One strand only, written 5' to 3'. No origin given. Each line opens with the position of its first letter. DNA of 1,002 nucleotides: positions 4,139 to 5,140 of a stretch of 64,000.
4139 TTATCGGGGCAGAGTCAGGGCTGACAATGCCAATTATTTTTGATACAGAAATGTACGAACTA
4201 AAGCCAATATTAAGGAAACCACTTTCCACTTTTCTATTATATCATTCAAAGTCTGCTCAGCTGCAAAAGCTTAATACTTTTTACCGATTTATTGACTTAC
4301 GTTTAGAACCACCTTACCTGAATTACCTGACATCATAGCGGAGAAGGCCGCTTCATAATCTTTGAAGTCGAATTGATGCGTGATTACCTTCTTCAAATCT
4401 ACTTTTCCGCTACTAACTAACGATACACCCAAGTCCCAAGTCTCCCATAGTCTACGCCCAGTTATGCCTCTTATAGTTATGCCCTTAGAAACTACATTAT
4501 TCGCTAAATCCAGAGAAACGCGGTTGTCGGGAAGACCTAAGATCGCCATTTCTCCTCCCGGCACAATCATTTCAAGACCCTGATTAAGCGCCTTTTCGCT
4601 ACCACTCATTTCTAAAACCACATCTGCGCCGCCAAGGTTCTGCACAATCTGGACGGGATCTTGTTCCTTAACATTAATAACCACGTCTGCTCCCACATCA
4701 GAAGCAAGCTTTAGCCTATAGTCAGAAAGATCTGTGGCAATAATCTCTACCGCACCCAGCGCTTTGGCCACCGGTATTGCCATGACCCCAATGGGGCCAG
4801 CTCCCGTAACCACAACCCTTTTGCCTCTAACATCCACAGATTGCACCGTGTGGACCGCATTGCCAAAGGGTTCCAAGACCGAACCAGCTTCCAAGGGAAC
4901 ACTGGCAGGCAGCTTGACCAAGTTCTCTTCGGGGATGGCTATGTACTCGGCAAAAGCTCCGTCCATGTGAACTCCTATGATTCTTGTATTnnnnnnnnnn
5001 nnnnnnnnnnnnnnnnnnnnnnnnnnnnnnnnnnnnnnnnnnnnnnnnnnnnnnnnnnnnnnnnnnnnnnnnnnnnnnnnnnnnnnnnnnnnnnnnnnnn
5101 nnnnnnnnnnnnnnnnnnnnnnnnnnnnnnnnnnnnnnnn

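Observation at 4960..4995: Abrupt junction where two oppositely oriented, N-terminally truncated genes meet and GC content drops from about 45% to about 30%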

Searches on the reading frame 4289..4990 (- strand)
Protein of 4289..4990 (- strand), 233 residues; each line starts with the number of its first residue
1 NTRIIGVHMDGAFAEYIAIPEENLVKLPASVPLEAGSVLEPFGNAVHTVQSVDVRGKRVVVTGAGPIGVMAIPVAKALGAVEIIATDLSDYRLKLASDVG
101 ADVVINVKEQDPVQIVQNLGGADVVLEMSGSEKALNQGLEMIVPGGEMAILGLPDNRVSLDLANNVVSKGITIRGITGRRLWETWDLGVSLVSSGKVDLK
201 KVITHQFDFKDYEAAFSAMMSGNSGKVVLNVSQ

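Call 16: search_protein_families(library=pfam, proteins=[window:4289-4990:-])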
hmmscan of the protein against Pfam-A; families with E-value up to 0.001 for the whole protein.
window:4289-4990:- (233 aa): 4 families
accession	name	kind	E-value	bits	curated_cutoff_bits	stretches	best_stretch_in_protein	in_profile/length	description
PF00107.32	ADH_zinc_N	-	6.3e-30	104.2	31.8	1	66-192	1-127/129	Zinc-binding dehydrogenase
PF16912.11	Glu_dehyd_C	-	4.7e-13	49.5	34.9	1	45-219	20-201/211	Glucose dehydrogenase C-terminus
PF13602.12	ADH_zinc_N_2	-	5.8e-09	37.4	27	1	100-229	2-134/134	Zinc-binding dehydrogenase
PF01262.27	AlaDh_PNT_C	-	5.7e-06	26.4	23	1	48-125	19-96/214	Alanine dehydrogenase/PNT, C-terminal domain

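Call 24: find_homologous_proteins(query=window:4289-4990:-, max_evalue=1e-20)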
Query window:4289-4990:- (233 aa): 7288 proteins with E <= 1e-20 among 8000 candidates; the best 120 are listed.
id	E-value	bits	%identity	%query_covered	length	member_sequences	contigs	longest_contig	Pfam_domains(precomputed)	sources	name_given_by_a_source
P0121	3.3e-142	490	100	100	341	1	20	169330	PF00107.33,PF16912.12,PF01262.28,PF13602.13,PF08240.18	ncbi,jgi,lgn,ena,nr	ncbi:MAG TPA: L-threonine 3-dehydrogenase [Coprothermobacter proteolyticus]|nr:L-threonine 3-dehydro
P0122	4.6e-142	489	100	100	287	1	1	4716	PF00107.33,PF16912.12,PF01262.28,PF13602.13,PF08240.18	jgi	-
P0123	4.9e-142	489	100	100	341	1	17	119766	PF00107.33,PF16912.12,PF01262.28,PF13602.13,PF08240.18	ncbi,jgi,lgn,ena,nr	ncbi:MAG TPA: L-threonine 3-dehydrogenase [Coprothermobacter proteolyticus]|nr:L-threonine 3-dehydro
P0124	4.9e-142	489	100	100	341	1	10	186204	PF00107.33,PF16912.12,PF01262.28,PF13602.13,PF08240.18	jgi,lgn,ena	-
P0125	1.4e-141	488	100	100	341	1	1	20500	PF00107.33,PF16912.12,PF01262.28,PF13602.13,PF08240.18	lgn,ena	-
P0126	1.4e-141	487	100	100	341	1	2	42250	PF00107.33,PF16912.12,PF01262.28,PF13602.13,PF08240.18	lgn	-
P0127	1.7e-141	487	100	100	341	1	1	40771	PF00107.33,PF16912.12,PF01262.28,PF13602.13,PF08240.18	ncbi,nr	ncbi:MAG: L-threonine 3-dehydrogenase [Coprothermobacter sp.]|nr:L-threonine 3-dehydrogenase [Coprot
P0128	2.1e-141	487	99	100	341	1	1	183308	PF00107.33,PF16912.12,PF01262.28,PF13602.13,PF08240.18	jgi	-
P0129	2.5e-141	487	99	100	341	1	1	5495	PF00107.33,PF16912.12,PF01262.28,PF13602.13,PF08240.18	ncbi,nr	ncbi:MAG TPA: L-threonine 3-dehydrogenase [Coprothermobacter sp.]|nr:L-threonine 3-dehydrogenase [Co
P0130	2.5e-141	487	99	100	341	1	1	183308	PF00107.33,PF16912.12,PF01262.28,PF13602.13,PF08240.18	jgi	-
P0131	4.9e-141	486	99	100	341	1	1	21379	PF00107.33,PF16912.12,PF01262.28,PF13602.13,PF08240.18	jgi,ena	-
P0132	5.8e-141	485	99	100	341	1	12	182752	PF00107.33,PF16912.12,PF01262.28,PF13602.13,PF08240.18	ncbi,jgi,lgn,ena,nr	ncbi:MAG TPA: L-threonine 3-dehydrogenase [Coprothermobacter proteolyticus]|nr:L-threonine 3-dehydro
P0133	5.8e-141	485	99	100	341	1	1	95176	PF00107.33,PF16912.12,PF01262.28,PF13602.13,PF08240.18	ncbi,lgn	-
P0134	7.0e-141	485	99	100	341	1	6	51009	PF00107.33,PF16912.12,PF13602.13,PF08240.18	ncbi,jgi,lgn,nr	ncbi:L-threonine 3-dehydrogenase [Coprothermobacter proteolyticus]|nr:L-threonine 3-dehydrogenase [C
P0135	7.1e-141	485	99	100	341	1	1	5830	PF00107.33,PF16912.12,PF13602.13,PF08240.18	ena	-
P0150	5.9e-136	469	100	97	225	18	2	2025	PF00107.33,PF16912.12,PF01262.28,PF13602.13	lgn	-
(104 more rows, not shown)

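Call 26: find_encoding_contigs(protein=P0121, flank=8000, max_places=6)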
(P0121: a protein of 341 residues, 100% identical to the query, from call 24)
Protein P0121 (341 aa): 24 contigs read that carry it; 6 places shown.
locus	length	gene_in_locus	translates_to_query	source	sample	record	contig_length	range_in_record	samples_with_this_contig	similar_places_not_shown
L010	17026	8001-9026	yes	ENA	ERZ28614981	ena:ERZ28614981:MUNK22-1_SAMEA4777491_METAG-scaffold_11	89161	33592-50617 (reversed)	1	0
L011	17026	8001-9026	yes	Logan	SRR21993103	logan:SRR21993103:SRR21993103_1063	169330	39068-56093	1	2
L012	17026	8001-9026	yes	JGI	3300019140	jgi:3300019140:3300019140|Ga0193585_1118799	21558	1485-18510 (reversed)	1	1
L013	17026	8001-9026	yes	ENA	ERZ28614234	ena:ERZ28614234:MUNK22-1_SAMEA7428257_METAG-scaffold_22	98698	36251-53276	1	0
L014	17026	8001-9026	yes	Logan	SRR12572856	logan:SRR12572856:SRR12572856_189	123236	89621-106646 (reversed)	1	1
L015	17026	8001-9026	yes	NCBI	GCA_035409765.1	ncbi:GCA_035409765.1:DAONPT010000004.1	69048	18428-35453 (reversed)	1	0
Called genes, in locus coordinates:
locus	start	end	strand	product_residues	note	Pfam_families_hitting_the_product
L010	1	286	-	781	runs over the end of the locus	PF00912:Transgly, PF00905:Transpeptidase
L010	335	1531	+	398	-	PF22421:SYY_C-terminal (faint), PF00579:tRNA-synt_1b, PF01479:S4 (weak)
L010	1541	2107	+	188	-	PF01558:POR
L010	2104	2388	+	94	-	PF25160:LdpA_Fe-S-bd (faint), PF00037:Fer4 (weak), PF13237:Fer4_10 (weak), PF14697:Fer4_21, PF12838:Fer4_7 (weak), PF13187:Fer4_9 (weak), PF00037:Fer4 (weak), PF12837:Fer4_6 (weak), +2 more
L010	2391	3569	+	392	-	PF01855:POR_N, PF02780:Transketolase_C, PF17147:PFOR_II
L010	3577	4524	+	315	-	PF02775:TPP_enzyme_C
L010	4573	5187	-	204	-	PF00730:HhH-GPD, PF00633:HHH (weak)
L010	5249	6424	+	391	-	PF00155:Aminotran_1_2, PF01041:DegT_DnrJ_EryC1 (weak)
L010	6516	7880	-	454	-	PF01134:GIDA, PF02826:2-Hacid_dh_C (faint), PF03486:HI0933_like (faint), PF07992:Pyr_redox_2, PF13450:NAD_binding_8 (faint), PF13738:Pyr_redox_3, PF00070:Pyr_redox, PF02852:Pyr_redox_dim, +1 more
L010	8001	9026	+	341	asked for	PF08240:ADH_N, PF16912:Glu_dehyd_C, PF01262:AlaDh_PNT_C (weak), PF00107:ADH_zinc_N, PF13602:ADH_zinc_N_2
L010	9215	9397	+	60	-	PF04025:RemA-like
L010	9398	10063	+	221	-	PF00625:Guanylate_kin, PF01926:MMR_HSR1 (faint), PF13238:AAA_18 (weak)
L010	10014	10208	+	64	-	-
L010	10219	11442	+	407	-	PF02441:Flavoprotein, PF04127:DFP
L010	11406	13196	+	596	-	PF00009:GTP_EFTU, PF03144:GTP_EFTU_D2, PF14492:EFG_III (weak), PF00679:EFG_C, PF06421:LepA_C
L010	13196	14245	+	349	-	PF04055:Radical_SAM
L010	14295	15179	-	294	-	PF00701:DHDPS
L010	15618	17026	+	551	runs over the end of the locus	PF00384:Molybdopterin, PF01568:Molydop_binding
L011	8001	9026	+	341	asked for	PF08240:ADH_N, PF16912:Glu_dehyd_C, PF01262:AlaDh_PNT_C (weak), PF00107:ADH_zinc_N, PF13602:ADH_zinc_N_2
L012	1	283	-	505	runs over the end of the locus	PF00912:Transgly, PF00905:Transpeptidase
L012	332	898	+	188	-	PF00579:tRNA-synt_1b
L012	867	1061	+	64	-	PF00579:tRNA-synt_1b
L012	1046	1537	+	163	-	PF22421:SYY_C-terminal (weak), PF01479:S4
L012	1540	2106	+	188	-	PF01558:POR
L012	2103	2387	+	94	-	PF25160:LdpA_Fe-S-bd (faint), PF00037:Fer4 (weak), PF13237:Fer4_10 (weak), PF14697:Fer4_21, PF12838:Fer4_7 (weak), PF13187:Fer4_9 (weak), PF00037:Fer4 (weak), PF12837:Fer4_6 (weak), +2 more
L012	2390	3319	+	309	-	PF01855:POR_N, PF17147:PFOR_II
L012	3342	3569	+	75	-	PF17147:PFOR_II (weak)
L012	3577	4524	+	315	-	PF02775:TPP_enzyme_C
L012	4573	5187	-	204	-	PF00730:HhH-GPD, PF00633:HHH (weak)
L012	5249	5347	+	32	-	-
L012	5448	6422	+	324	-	PF00155:Aminotran_1_2, PF01041:DegT_DnrJ_EryC1 (weak)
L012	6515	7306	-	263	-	PF00070:Pyr_redox (weak), PF07992:Pyr_redox_2, PF02852:Pyr_redox_dim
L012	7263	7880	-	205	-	PF00070:Pyr_redox (faint), PF01134:GIDA, PF07992:Pyr_redox_2, PF12831:FAD_oxidored (weak), PF13450:NAD_binding_8 (faint)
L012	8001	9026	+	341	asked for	PF08240:ADH_N, PF16912:Glu_dehyd_C, PF01262:AlaDh_PNT_C (weak), PF00107:ADH_zinc_N, PF13602:ADH_zinc_N_2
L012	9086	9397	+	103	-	PF04025:RemA-like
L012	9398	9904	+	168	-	PF00625:Guanylate_kin, PF01926:MMR_HSR1 (weak), PF13238:AAA_18 (weak), PF13671:AAA_33 (faint)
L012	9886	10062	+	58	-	-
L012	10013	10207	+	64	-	-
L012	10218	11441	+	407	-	PF02441:Flavoprotein, PF04127:DFP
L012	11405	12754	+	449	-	PF00009:GTP_EFTU, PF03144:GTP_EFTU_D2, PF14492:EFG_III (weak), PF00679:EFG_C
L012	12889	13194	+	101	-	PF06421:LepA_C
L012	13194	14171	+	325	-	PF04055:Radical_SAM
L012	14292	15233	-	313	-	PF00701:DHDPS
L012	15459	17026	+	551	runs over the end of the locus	PF00384:Molybdopterin, PF01568:Molydop_binding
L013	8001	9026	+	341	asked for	PF08240:ADH_N, PF16912:Glu_dehyd_C, PF01262:AlaDh_PNT_C (weak), PF00107:ADH_zinc_N, PF13602:ADH_zinc_N_2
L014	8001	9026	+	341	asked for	PF08240:ADH_N, PF16912:Glu_dehyd_C, PF01262:AlaDh_PNT_C (weak), PF00107:ADH_zinc_N, PF13602:ADH_zinc_N_2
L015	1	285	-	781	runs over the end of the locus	PF00912:Transgly, PF00905:Transpeptidase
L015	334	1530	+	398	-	PF22421:SYY_C-terminal (faint), PF00579:tRNA-synt_1b, PF01479:S4 (weak)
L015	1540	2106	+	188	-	PF01558:POR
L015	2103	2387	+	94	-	PF25160:LdpA_Fe-S-bd (faint), PF00037:Fer4 (weak), PF13237:Fer4_10 (weak), PF14697:Fer4_21, PF12838:Fer4_7 (weak), PF13187:Fer4_9 (weak), PF00037:Fer4 (weak), PF12837:Fer4_6 (weak), +2 more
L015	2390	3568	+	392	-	PF01855:POR_N, PF02780:Transketolase_C, PF17147:PFOR_II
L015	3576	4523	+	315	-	PF02775:TPP_enzyme_C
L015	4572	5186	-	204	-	PF00730:HhH-GPD, PF00633:HHH (weak)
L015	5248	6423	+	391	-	PF00155:Aminotran_1_2, PF01041:DegT_DnrJ_EryC1 (weak)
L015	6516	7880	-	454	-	PF01134:GIDA, PF02826:2-Hacid_dh_C (faint), PF03486:HI0933_like (faint), PF07992:Pyr_redox_2, PF13450:NAD_binding_8 (faint), PF13738:Pyr_redox_3, PF00070:Pyr_redox, PF02852:Pyr_redox_dim, +1 more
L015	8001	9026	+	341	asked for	PF08240:ADH_N, PF16912:Glu_dehyd_C, PF01262:AlaDh_PNT_C (weak), PF00107:ADH_zinc_N, PF13602:ADH_zinc_N_2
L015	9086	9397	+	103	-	PF04025:RemA-like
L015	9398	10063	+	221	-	PF00625:Guanylate_kin, PF01926:MMR_HSR1 (faint), PF13238:AAA_18 (weak)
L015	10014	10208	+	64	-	-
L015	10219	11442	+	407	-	PF02441:Flavoprotein, PF04127:DFP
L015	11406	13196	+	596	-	PF00009:GTP_EFTU, PF03144:GTP_EFTU_D2, PF14492:EFG_III (weak), PF00679:EFG_C, PF06421:LepA_C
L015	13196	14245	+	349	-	PF04055:Radical_SAM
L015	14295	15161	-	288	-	PF00701:DHDPS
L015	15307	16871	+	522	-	PF00384:Molybdopterin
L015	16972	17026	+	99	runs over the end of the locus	PF01568:Molydop_binding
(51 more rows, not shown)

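Call 27: find_encoding_contigs(protein=P0150, flank=8000, max_places=10)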
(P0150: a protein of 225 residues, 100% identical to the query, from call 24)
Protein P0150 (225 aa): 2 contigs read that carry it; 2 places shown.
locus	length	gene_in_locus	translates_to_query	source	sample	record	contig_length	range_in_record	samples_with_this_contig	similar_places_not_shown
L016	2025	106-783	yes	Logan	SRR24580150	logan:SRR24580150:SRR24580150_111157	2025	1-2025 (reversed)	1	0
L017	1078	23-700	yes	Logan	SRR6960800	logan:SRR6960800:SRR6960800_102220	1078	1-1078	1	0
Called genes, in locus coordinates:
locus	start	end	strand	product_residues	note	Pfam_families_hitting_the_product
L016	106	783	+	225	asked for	PF01262:AlaDh_PNT_C (weak), PF16912:Glu_dehyd_C, PF00107:ADH_zinc_N, PF13602:ADH_zinc_N_2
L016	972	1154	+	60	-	PF04025:RemA-like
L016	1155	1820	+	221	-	PF00625:Guanylate_kin, PF01926:MMR_HSR1 (faint), PF13238:AAA_18 (weak)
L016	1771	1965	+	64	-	-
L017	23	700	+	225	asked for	PF01262:AlaDh_PNT_C (weak), PF16912:Glu_dehyd_C, PF00107:ADH_zinc_N, PF13602:ADH_zinc_N_2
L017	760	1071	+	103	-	PF04025:RemA-like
